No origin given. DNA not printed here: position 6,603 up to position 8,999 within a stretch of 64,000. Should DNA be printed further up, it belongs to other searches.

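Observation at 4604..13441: Eight-gene translationally coupled operon wiring a Ser/Thr kinase-FHA-PP2C triad to three dynamin-type GTPases plus two unassigned proteins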

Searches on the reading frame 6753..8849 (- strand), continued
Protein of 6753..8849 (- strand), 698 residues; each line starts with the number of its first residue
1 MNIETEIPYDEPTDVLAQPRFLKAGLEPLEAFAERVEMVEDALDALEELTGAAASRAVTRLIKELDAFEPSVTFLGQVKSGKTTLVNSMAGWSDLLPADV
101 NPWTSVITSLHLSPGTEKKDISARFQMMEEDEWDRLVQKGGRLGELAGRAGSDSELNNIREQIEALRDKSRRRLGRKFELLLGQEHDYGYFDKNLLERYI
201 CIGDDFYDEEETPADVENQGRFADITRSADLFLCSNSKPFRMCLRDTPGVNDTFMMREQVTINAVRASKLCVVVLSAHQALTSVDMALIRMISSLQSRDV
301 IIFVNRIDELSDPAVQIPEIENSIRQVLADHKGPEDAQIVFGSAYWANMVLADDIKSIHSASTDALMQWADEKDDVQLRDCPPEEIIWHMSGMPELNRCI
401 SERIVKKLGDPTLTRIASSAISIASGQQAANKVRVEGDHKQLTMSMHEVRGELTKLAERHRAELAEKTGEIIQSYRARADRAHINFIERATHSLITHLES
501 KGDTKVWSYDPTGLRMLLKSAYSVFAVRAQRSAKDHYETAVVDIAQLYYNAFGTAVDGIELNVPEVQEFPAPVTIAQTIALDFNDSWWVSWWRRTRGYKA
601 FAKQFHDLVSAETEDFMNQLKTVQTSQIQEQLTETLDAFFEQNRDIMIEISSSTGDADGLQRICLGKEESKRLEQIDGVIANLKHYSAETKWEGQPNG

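Call 47: get_annotated_region(hit=H12, flank=9000)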
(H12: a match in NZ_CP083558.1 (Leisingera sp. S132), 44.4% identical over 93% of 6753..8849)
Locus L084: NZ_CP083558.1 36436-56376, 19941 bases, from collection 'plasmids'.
description: Leisingera sp. S132 plasmid unnamed5, complete sequence
organism: Leisingera sp. S132 (NCBI taxid 2867016)
taxonomy: Bacteria; Pseudomonadota; Alphaproteobacteria; Rhodobacterales; Roseobacteraceae; Leisingera; Leisingera sp. S132
host: -; source: -; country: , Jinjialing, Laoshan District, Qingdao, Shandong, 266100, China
typing (MOB-suite, as given by PLSDB): non-mobilizable; replicon rep_cluster_508
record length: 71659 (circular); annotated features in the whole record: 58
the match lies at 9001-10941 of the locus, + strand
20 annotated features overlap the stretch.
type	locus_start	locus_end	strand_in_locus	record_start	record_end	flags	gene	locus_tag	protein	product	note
CDS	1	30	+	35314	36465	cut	-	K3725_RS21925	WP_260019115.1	site-2 protease family protein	-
CDS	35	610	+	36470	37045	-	-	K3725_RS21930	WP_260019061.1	NAD(P)H-dependent oxidoreductase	-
CDS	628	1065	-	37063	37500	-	-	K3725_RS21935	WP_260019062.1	host attachment protein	-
CDS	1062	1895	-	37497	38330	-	-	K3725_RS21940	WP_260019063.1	formate/nitrite transporter family protein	GO:0015724 - formate transport [Evidence IEA]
CDS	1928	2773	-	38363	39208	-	-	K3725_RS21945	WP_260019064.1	universal stress protein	-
CDS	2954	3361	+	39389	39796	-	-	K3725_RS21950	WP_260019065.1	universal stress protein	-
CDS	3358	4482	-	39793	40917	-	-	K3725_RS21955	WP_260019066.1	ABC transporter permease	-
CDS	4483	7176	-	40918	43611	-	rbbA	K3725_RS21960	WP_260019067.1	ribosome-associated ATPase/putative transporter RbbA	GO:0055085 - transmembrane transport [Evidence IEA]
CDS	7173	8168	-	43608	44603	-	-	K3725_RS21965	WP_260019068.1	HlyD family efflux transporter periplasmic adaptor subunit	-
CDS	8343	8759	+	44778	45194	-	-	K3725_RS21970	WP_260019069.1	cytochrome c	-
CDS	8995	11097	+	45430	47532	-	-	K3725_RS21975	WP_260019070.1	dynamin family protein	-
CDS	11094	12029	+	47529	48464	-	-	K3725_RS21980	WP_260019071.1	dynamin family protein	-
CDS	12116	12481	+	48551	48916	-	-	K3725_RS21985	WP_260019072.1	hypothetical protein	-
CDS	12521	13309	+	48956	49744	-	-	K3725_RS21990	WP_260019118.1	hypothetical protein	-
CDS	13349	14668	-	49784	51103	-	-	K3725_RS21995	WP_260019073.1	hypothetical protein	-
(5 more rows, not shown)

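Call 49: get_annotated_region(hit=H18, flank=12000)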
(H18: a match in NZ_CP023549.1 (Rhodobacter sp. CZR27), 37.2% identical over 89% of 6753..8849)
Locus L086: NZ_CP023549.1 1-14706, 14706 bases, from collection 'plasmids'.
description: Rhodobacter sp. CZR27 plasmid unnamed1, complete sequence
organism: Rhodobacter sp. CZR27 (NCBI taxid 2033869)
taxonomy: Bacteria; Pseudomonadota; Alphaproteobacteria; Rhodobacterales; Paracoccaceae; Rhodobacter; Rhodobacter sp. CZR27
host: -; source: cell culture,paddy soil; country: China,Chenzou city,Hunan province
typing (MOB-suite, as given by PLSDB): non-mobilizable
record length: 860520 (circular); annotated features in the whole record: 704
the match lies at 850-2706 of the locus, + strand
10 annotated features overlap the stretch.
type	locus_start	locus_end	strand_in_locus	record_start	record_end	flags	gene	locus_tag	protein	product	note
CDS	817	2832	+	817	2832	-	-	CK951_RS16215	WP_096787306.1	dynamin family protein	-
CDS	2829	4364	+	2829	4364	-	-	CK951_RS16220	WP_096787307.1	dynamin family protein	-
CDS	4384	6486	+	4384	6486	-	-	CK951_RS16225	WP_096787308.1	dynamin family protein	-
CDS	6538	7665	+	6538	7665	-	-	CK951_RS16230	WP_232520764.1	dynamin family protein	-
CDS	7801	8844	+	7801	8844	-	-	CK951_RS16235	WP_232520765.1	sensor histidine kinase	GO:0007165 - signal transduction [Evidence IEA]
CDS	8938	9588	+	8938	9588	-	-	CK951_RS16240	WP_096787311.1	DUF6781 family protein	-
CDS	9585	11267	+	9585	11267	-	-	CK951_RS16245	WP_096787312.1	AarF/UbiB family protein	-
CDS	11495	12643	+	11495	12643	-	-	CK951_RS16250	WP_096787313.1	acyltransferase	-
CDS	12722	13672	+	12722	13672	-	-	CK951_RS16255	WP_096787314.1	phosphoribosyltransferase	-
CDS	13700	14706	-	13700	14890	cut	-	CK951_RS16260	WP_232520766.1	glycosyltransferase family 4 protein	-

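Call 60: search_solved_structures(query=A1, max_evalue=0.01)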
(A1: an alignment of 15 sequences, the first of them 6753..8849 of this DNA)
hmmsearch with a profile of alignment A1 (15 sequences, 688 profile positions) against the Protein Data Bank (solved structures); distinct sequences matched with E-value up to 0.01: 4.
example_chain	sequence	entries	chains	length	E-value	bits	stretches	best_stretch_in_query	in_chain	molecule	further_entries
2j68_A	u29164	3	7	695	4.9e-08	34.9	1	14-117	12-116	BACTERIAL DYNAMIN-LIKE PROTEIN | DYNAMIN FAMILY PROTEIN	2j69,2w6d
5owv_A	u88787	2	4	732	8.3e-08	34.1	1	241-328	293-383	GTP-binding protein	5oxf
7am2_BU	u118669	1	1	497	0.002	19.7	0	18-93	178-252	GTPase Der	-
3j8g_X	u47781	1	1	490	0.0046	18.5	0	261-327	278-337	GTPase Der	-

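Call 73: search_protein_families(library=pfam, proteins=[L059:14260-15573:-, L023:683-1609:-, L037:2636-4288:+, L023:14310-15815:-, L041:1515-3458:+, L007:329-1405:+, L062:17226-18272:+, L021:14287-15225:-, L001:4009-4764:+], max_evalue=0.00001)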
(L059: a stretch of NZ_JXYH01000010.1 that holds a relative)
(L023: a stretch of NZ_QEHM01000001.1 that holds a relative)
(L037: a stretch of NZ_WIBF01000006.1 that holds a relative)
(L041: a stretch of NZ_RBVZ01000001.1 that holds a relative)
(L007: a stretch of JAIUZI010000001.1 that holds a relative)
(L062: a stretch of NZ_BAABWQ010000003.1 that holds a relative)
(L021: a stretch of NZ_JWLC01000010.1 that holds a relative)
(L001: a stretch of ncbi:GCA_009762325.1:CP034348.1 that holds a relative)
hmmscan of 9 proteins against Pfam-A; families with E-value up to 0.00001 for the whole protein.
L059:14260-15573:- (437 aa): 1 family
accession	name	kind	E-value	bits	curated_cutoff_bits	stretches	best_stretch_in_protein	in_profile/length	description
PF00072.30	Response_reg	-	2e-29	102.4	30.2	1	84-198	1-110/111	Response regulator receiver domain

L023:683-1609:- (308 aa): 1 family
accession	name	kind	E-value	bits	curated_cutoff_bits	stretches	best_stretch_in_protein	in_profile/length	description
PF00765.23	Autoind_synth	-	6.8e-14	52.3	24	1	124-287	14-170/183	Autoinducer synthase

L037:2636-4288:+ (550 aa): 3 families
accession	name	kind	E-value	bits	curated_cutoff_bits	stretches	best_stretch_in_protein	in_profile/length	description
PF02518.31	HATPase_c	-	2.9e-15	57.1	26.4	1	417-539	5-109/111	Histidine kinase-, DNA gyrase B-, and HSP90-like ATPase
PF00512.31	HisKA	-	2.4e-06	27.9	26.9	0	294-359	1-65/66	His Kinase A (phospho-acceptor) domain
PF17149.10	CHASE5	-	4.9e-06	26.9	27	0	82-178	2-99/108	Periplasmic sensor domain found in signal transduction proteins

L023:14310-15815:- (501 aa): 1 family
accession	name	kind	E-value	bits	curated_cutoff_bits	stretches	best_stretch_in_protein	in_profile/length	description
PF00067.27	p450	-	6.2e-69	233.4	22.8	1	103-489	42-455/462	Cytochrome P450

L041:1515-3458:+ (647 aa): 2 families
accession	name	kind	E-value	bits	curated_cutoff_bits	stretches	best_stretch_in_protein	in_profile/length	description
PF06808.19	DctM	-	6.4e-79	266.1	23.8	1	223-642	1-413/413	Tripartite ATP-independent periplasmic transporter, DctM component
PF04290.18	DctQ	-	3.8e-12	46.7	28.3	1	40-177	1-131/132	Tripartite ATP-independent periplasmic transporters, DctQ component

L007:329-1405:+ (358 aa): 3 families
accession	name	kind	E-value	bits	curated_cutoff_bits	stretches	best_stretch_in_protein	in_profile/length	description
PF00005.33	ABC_tran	-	1.8e-23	84.1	25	1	25-168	1-136/137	ABC transporter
PF13555.12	AAA_29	-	3.5e-07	30.3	27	1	31-71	18-57/61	P-loop containing region of AAA domain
PF17912.7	OB_MalK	-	4.8e-06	27.8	27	0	242-286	1-51/53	MalK OB fold domain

L062:17226-18272:+ (348 aa): 1 family
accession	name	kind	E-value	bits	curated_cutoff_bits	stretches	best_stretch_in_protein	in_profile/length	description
PF03480.18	DctP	-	2.4e-35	122.7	23.4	1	59-327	9-279/286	Bacterial extracellular solute-binding protein, family 7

L021:14287-15225:- (312 aa): 2 families
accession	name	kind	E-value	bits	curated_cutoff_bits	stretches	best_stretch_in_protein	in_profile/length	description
PF03466.25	LysR_substrate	-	2.2e-21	76.7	28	1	104-296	3-206/209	LysR substrate binding domain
PF00126.33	HTH_1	-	8.8e-14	51.7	26.6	1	19-78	1-60/60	Bacterial regulatory helix-turn-helix protein, lysR family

L001:4009-4764:+ (251 aa): 0 families

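Call 76: search_protein_representatives(alignment_id=A1)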
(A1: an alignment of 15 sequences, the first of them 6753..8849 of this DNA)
Query: 15 sequences, 688 profile positions. Proteins with E-value up to 0.001 (for the whole library): 2364; up to 1e-10: 541; up to 1e-30: 361. The best 150 are listed.
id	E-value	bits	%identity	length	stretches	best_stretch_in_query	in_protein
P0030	0.0e+00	1201.4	-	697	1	1-687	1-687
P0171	8.6e-240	814.1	-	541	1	143-687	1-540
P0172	3.0e-238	809.0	-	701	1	7-686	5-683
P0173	8.5e-225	764.6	-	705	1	16-684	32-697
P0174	3.2e-222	756.1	-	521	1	1-522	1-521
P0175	1.9e-219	746.9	-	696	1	21-665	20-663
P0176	1.5e-212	724.1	-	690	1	20-656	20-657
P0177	6.0e-212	722.1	-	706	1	29-653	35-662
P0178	4.9e-211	719.1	-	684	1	14-685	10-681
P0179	2.3e-208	710.3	-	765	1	20-653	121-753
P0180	6.5e-203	692.2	-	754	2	209-652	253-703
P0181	1.9e-196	670.9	-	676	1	16-687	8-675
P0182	2.9e-191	653.8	-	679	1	22-654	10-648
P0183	1.3e-189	648.3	-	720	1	17-687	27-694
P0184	3.0e-188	643.8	-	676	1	18-663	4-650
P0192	1.2e-153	529.5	-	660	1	21-651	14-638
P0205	8.3e-133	460.5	-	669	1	30-648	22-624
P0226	2.6e-120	419.3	-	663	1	42-676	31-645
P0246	1.0e-95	338.0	-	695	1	31-655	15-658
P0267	2.0e-86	307.3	-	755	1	31-659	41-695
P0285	5.4e-82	292.6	-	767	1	45-650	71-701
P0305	2.5e-77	277.2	-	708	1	33-684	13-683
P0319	5.6e-76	272.7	-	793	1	35-666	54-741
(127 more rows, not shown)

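Call 77: list_cluster_members(proteins=[P0173, P0181, P0192, P0205, P0226, P0246, P0267, P0285, P0305, P0319])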
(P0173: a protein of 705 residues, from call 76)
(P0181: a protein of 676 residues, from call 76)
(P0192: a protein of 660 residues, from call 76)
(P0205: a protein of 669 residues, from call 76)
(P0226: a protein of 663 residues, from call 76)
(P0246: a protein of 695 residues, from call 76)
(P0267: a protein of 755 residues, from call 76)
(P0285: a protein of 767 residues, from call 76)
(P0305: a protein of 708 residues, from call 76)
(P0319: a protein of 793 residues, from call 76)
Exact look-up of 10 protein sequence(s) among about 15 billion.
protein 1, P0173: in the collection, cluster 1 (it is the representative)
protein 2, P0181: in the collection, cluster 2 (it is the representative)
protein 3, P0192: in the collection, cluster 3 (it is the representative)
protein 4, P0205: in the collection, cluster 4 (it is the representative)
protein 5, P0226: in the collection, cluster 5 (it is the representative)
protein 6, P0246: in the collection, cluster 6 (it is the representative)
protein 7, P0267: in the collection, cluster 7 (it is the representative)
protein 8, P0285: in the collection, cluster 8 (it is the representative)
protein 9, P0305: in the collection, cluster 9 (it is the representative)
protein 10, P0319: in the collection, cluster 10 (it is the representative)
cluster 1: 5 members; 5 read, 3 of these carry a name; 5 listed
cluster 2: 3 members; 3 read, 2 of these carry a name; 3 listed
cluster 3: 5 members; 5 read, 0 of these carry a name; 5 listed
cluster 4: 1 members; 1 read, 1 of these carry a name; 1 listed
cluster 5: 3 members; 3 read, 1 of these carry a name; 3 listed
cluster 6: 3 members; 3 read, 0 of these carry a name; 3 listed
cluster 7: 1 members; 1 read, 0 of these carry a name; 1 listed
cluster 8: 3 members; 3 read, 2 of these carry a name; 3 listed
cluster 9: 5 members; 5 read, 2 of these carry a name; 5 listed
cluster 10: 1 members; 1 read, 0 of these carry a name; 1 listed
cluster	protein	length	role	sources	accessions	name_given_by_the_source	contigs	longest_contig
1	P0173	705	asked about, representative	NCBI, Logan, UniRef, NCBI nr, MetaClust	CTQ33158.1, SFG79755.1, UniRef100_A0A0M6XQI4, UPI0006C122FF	ribosome-associated GTPase EngA [Jannaschia rubra] | Ribosome-associated GTPase EngA n=2 Tax=Jannaschia rubra TaxID=282197 ... | status=active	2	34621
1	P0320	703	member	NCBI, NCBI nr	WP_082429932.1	dynamin family protein [Jannaschia rubra]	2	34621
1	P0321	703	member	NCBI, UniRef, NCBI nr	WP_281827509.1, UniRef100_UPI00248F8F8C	dynamin family protein [Jannaschia rubra] | dynamin family protein n=1 Tax=Jannaschia rubra TaxID=282197 RepID=UPI00248F8F8C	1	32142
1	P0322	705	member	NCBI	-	-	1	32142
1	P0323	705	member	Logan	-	-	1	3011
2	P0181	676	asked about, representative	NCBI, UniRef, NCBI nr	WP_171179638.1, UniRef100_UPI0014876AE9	dynamin family protein [Ruegeria sp. HKCCD8929] | dynamin family protein n=1 Tax=Ruegeria sp. HKCCD8929 TaxID=2683006 RepID=UPI0014876AE9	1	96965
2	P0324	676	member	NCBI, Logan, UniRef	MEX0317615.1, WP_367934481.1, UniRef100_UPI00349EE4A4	MAG: dynamin family protein [Ruegeria sp.] | dynamin family protein n=1 Tax=Ruegeria sp. TaxID=1879320 RepID=UPI00349EE4A4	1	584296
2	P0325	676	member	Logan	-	-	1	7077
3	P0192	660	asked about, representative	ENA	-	-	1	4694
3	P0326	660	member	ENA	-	-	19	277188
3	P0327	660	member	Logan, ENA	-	-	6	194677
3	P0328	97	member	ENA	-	-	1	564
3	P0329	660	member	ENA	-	-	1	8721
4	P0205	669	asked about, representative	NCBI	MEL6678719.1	MAG: dynamin family protein [Pseudomonadota bacterium]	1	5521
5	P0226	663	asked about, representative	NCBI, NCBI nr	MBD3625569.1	MAG: dynamin family protein [Rhodobacteraceae bacterium] | dynamin family protein [Paracoccaceae bacterium]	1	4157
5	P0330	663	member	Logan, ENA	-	-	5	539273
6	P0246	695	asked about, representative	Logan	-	-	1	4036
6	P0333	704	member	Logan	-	-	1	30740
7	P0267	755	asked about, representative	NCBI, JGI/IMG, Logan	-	-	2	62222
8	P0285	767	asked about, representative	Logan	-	-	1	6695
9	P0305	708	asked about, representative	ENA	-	-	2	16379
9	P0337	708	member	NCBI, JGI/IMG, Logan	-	hypothetical protein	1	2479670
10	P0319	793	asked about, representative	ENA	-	-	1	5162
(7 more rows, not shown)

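Call 78: find_encoding_contigs(protein=P0337, flank=10000, max_places=1)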
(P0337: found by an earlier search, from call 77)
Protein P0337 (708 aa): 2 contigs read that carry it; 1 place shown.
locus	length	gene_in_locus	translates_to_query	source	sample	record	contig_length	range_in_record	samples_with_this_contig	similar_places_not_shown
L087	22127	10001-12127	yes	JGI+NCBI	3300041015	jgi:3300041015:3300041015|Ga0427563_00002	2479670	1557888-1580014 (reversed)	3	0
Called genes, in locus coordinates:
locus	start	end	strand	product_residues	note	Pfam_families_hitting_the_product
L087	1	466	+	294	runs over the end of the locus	PF00753:Lactamase_B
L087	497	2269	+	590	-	PF00916:Sulfate_transp, PF01740:STAS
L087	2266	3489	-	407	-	PF01266:DAO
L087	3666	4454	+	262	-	PF03472:Autoind_bind, PF04545:Sigma70_r4 (faint), PF00196:GerE, PF08281:Sigma70_r4_2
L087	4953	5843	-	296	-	PF00889:EF_TS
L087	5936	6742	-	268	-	PF00318:Ribosomal_S2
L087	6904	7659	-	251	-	PF01936:NYN, PF12872:OST-HTH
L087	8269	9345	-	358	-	PF08240:ADH_N, PF00107:ADH_zinc_N, PF13602:ADH_zinc_N_2 (weak)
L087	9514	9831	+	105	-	PF11720:Inhibitor_I78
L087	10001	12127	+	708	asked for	PF00009:GTP_EFTU (faint), PF00350:Dynamin_N, PF01926:MMR_HSR1 (faint)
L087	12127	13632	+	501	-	PF00350:Dynamin_N (weak)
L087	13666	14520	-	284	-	PF01557:FAA_hydrolase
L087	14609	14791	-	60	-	-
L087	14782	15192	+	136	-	-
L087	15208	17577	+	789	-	-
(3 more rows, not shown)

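Call 79: find_encoding_contigs(protein=P0267, flank=10000, max_places=1)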
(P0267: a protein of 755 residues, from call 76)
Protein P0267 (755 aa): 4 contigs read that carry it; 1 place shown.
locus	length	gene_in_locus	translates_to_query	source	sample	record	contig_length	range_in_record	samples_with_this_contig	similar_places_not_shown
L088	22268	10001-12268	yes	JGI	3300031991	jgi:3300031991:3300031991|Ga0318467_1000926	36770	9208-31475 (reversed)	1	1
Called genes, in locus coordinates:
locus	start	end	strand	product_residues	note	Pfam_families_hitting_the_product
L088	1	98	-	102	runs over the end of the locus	PF00420:Oxidored_q2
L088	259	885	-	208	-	PF00499:Oxidored_q3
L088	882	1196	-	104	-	-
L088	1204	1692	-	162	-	PF14697:Fer4_21 (faint), PF12797:Fer4_2 (faint), PF13237:Fer4_10 (weak), PF12800:Fer4_4 (faint), PF12838:Fer4_7, PF13183:Fer4_8 (weak), PF13187:Fer4_9, PF00037:Fer4, +2 more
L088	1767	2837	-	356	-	PF00146:NADHdh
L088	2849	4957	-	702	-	PF00111:Fer2, PF13510:Fer2_4, PF10588:NADH-G_4Fe-4S_3, PF22117:Fer4_Nqo3, PF22151:Fer4_NDSU1, PF00384:Molybdopterin, PF09326:NADH_dhqG_C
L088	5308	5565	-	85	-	-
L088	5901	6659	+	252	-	PF04376:ATE_N, PF04377:ATE_C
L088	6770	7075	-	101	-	PF04800:NDUS4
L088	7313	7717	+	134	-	-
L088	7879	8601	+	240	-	-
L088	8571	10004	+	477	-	PF13304:AAA_21 (faint), PF22784:PTP-SAK, PF14566:PTPlike_phytase (weak), PF22785:Tc-R-P, PF22741:PTP-NADK (weak)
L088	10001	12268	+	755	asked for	PF00350:Dynamin_N, PF01926:MMR_HSR1 (faint), PF00009:GTP_EFTU (weak)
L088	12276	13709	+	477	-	-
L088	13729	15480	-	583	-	PF01936:NYN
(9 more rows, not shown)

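Call 84: find_encoding_contigs(protein=P0285, flank=10000, max_places=2)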
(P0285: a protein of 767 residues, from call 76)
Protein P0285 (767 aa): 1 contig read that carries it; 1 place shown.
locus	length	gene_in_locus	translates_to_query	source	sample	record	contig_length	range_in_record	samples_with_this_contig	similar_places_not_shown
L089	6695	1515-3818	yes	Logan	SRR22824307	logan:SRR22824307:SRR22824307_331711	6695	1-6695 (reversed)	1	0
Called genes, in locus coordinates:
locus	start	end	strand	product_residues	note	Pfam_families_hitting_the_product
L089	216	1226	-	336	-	-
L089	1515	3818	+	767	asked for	PF00350:Dynamin_N, PF01926:MMR_HSR1 (faint), PF00009:GTP_EFTU (weak)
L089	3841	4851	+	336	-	-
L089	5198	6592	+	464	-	-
